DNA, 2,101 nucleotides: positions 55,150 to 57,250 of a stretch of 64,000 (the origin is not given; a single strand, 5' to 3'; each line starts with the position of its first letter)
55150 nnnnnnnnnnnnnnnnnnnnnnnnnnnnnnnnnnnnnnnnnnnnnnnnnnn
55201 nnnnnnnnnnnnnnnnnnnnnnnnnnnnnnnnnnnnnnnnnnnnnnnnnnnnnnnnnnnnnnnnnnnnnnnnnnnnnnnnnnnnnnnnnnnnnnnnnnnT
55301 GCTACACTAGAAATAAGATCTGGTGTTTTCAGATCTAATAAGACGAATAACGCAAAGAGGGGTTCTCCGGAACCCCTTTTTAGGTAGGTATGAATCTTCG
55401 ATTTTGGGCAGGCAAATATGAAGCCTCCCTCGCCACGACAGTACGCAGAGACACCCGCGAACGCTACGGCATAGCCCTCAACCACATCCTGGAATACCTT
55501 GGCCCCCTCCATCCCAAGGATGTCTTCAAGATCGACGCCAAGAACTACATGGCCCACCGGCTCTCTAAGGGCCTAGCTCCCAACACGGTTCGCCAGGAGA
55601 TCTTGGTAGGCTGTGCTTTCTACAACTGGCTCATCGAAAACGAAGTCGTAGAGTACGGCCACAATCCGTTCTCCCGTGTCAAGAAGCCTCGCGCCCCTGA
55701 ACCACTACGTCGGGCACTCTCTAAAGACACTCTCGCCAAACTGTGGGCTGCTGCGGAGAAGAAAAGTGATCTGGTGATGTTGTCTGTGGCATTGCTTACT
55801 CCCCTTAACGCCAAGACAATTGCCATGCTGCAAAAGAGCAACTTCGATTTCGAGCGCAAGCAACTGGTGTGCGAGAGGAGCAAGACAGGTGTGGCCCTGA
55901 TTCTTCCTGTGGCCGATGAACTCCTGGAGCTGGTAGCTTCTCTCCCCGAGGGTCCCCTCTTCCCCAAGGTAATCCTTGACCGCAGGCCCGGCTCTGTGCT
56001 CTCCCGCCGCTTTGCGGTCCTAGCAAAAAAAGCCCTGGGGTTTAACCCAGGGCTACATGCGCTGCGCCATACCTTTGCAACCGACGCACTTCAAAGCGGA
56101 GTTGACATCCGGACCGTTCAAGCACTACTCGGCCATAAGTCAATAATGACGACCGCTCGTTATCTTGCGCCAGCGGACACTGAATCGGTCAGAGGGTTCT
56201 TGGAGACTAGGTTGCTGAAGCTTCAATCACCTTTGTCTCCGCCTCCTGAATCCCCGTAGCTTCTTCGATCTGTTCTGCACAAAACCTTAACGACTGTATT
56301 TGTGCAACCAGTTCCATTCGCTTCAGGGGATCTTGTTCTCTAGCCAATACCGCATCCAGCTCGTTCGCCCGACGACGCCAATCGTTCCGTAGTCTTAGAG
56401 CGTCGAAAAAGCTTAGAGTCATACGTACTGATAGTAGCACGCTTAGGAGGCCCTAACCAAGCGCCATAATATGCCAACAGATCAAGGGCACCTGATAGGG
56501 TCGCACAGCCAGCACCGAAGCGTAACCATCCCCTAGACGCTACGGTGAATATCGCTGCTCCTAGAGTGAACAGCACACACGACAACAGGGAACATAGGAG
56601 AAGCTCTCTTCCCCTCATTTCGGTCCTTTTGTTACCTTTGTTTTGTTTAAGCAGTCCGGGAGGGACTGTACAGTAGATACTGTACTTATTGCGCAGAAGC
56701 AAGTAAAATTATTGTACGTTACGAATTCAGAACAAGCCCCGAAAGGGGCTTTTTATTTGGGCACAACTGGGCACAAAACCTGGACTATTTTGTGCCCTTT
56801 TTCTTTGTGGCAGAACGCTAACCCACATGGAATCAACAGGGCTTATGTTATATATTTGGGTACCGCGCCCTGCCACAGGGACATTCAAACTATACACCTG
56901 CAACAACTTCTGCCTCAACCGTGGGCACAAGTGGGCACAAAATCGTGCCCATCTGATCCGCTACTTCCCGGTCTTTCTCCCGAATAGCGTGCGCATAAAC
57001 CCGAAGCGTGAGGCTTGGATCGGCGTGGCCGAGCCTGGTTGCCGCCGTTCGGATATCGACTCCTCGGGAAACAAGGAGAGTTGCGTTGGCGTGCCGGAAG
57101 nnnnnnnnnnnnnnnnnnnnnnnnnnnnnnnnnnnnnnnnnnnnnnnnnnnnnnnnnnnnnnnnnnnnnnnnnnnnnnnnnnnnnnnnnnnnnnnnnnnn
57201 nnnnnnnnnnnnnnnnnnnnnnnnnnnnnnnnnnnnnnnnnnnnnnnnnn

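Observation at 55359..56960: Integration locus: two convergent tyrosine recombinases, two intrinsic terminators, a 10-10-10 palindrome and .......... repeats overlapping the integrase 3' end (attP candidate)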

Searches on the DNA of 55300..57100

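Call 28: search_rna_families(source=window, start=55300, end=57100, threshold=evalue, max_evalue=10)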
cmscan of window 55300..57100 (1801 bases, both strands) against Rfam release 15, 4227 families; matches with E-value up to 10: 10.
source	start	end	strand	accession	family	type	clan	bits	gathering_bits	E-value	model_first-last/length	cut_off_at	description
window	56024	56107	-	RF02278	Betaproteobacteria_toxic_sRNA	Gene; sRNA;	-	21.4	50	0.2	1-64/64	no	Betaproteobacteria toxic small RNA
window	56027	56063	-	RF02438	SpF51_sRNA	Gene; sRNA;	-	20.2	50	1.2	1-45/45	no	Streptococcus sRNA SpF51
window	56704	56804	+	RF01770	rimP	Cis-reg; leader;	-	20.2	47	2.8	1-102/102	no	Gammaprotebacteria rimP leader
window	56701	56803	+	RF00111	SdsR_RyeB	Gene; sRNA;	CL00105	18.6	38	3.2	1-100/100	no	SdsR_RyeB RNA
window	56719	56829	-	RF02502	Atu_C8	Gene; sRNA;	-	18.4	50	2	1-122/122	no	Rhizobiales sRNA Atu_C8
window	56438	56512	-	RF00732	mir-305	Gene; miRNA;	-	17.6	66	2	1-73/73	no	mir-305 microRNA precursor family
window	56671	56754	+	RF02591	Spy1786666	Gene; sRNA;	-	17.5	64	3.4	1-87/87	no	S. pyogenes small RNA 1786666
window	56696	56766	+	RF02502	Atu_C8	Gene; sRNA;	-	17.1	50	4.5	1-122/122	no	Rhizobiales sRNA Atu_C8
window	56024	56100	-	RF02837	anti-hemB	Gene; sRNA;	-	14.7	49.5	3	1-81/81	no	Burkholderia RNA 7 (anti-hemB)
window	55300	55383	+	RF00126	ryfA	Gene; sRNA;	-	13.7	80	1.3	213-296/296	5'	ryfA RNA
